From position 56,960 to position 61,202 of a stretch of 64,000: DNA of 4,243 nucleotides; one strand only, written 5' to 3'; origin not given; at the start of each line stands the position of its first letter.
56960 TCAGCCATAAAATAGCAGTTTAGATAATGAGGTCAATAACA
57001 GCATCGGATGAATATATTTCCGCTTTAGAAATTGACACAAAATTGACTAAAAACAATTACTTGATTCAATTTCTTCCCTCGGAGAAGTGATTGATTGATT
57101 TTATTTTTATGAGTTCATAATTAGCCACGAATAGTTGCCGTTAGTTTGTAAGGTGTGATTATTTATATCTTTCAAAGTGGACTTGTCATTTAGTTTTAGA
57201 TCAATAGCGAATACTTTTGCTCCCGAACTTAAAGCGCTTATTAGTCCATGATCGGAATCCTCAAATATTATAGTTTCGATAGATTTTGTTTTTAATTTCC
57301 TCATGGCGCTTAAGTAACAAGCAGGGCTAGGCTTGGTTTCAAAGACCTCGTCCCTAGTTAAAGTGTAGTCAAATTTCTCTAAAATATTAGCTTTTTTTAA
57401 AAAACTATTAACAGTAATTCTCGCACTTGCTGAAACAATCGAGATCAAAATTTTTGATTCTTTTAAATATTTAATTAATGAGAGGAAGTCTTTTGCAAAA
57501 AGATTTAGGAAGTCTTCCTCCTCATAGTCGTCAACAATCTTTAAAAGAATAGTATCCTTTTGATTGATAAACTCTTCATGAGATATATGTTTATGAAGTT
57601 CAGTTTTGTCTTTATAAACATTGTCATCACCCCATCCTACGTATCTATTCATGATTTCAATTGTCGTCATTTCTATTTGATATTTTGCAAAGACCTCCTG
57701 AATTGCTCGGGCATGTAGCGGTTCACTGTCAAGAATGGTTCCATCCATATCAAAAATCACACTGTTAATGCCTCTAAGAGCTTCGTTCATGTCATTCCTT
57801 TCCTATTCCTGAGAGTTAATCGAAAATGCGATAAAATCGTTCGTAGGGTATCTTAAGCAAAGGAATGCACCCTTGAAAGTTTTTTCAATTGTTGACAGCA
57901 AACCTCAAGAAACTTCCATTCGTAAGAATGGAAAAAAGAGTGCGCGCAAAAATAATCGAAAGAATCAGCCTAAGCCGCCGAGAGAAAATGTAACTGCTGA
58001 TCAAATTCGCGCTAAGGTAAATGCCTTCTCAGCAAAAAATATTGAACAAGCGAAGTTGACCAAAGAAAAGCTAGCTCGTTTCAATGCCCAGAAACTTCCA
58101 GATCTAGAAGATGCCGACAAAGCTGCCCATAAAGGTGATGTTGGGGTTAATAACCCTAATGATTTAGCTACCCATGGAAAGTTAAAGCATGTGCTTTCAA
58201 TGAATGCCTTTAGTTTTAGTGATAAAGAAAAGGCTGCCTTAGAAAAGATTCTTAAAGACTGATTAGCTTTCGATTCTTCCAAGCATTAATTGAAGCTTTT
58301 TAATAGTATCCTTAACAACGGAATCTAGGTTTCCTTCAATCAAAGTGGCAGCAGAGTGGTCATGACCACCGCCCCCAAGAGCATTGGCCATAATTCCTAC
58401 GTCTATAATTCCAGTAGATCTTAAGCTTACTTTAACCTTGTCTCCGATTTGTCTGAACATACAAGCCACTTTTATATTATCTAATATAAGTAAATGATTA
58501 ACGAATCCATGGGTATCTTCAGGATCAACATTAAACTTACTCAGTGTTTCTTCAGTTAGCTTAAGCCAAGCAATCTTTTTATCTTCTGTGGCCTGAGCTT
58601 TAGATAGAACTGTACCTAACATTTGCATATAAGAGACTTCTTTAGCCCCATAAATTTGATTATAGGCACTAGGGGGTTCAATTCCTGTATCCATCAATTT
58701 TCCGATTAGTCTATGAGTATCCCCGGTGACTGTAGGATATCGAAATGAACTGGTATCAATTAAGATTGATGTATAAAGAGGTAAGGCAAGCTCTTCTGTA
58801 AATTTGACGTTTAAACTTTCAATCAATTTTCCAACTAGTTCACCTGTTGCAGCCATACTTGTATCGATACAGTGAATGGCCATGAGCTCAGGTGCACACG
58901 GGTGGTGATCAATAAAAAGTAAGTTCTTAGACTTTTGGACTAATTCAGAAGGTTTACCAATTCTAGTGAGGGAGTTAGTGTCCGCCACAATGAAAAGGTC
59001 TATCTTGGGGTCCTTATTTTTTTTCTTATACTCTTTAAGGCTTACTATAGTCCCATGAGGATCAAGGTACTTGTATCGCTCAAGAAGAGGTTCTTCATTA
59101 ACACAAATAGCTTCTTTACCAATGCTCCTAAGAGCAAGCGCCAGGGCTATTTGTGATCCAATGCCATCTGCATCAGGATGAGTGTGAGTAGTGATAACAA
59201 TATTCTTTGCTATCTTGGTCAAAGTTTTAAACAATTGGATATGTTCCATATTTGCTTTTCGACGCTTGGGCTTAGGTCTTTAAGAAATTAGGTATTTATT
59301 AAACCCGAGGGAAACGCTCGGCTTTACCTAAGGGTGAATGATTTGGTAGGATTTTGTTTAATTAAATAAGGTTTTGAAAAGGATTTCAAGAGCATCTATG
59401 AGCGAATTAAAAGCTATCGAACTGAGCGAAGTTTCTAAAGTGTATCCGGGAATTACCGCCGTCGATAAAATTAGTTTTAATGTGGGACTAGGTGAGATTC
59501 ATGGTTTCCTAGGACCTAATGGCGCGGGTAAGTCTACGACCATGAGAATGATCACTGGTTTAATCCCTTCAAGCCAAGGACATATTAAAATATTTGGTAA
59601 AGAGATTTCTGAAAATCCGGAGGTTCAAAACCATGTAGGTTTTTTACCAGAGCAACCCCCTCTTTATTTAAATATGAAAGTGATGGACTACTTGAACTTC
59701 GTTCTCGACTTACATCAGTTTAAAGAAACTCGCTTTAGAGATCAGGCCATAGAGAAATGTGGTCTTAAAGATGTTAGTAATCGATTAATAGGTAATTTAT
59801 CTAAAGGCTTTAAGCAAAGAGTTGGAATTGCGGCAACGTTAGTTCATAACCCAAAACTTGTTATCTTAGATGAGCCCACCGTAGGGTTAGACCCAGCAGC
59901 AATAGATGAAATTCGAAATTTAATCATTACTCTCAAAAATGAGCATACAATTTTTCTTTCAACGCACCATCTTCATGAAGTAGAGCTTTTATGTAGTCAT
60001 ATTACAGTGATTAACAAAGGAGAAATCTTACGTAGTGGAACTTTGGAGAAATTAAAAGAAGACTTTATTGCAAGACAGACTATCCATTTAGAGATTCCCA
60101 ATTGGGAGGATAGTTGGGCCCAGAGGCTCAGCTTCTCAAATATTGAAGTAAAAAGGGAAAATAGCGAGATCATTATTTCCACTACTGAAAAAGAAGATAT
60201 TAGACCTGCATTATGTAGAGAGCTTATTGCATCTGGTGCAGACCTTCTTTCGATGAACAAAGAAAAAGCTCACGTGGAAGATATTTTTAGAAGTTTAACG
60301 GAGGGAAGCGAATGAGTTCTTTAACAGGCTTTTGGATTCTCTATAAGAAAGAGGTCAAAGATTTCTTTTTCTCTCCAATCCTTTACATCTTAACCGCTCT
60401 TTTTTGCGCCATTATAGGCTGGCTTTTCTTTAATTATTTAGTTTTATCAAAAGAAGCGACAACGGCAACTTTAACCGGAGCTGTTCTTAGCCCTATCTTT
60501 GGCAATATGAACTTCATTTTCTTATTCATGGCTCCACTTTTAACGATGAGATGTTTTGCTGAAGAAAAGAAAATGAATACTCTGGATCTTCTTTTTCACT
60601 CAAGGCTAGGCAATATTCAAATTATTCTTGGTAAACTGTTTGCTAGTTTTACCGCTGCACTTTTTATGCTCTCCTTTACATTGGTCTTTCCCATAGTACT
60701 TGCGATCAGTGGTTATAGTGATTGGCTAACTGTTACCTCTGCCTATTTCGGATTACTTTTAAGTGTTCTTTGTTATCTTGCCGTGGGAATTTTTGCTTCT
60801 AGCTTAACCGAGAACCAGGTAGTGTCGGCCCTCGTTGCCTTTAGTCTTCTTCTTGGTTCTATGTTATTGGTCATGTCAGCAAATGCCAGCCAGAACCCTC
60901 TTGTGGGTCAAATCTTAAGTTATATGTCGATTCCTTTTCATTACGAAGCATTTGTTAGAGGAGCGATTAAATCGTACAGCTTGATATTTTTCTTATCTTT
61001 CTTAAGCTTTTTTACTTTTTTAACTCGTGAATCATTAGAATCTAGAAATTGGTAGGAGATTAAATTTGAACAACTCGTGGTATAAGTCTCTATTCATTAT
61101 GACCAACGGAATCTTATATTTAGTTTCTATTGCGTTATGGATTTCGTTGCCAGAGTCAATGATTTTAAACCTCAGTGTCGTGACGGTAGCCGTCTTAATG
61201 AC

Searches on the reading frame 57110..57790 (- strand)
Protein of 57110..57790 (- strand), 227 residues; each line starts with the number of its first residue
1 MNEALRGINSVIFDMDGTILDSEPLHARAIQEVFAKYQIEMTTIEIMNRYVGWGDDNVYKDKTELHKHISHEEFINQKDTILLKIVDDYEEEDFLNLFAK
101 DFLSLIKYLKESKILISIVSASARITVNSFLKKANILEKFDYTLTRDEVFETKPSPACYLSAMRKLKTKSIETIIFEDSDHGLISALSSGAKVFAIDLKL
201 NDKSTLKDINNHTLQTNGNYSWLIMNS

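Call 41: search_protein_families(library=pfam, proteins=[window:57110-57790:-], max_evalue=0.00001)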
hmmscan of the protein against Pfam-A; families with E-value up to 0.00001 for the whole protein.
window:57110-57790:- (227 aa): 2 families
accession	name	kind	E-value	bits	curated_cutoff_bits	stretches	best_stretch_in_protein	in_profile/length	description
PF13419.12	HAD_2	-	4.9e-31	108.6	23.8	1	11-196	1-178/178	Haloacid dehalogenase-like hydrolase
PF00702.32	Hydrolase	-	9.5e-21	75.5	26.4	1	9-189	2-190/191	haloacid dehalogenase-like hydrolase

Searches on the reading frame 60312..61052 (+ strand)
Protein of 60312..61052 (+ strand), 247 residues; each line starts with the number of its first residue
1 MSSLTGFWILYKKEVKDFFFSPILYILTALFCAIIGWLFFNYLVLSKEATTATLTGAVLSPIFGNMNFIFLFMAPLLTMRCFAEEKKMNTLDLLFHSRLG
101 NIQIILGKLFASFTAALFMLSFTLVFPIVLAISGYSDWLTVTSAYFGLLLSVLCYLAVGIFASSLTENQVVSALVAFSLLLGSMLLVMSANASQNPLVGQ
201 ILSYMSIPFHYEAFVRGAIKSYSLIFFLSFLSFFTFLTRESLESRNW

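Call 42: search_protein_families(library=pfam, proteins=[window:60312-61052:+], max_evalue=0.00001)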
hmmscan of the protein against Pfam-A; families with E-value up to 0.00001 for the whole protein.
window:60312-61052:+ (247 aa): 1 family
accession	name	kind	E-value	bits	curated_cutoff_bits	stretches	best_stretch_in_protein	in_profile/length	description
PF12679.13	ABC2_membrane_2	-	8.5e-10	38.8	27.2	1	8-238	1-239/283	ABC-2 family transporter protein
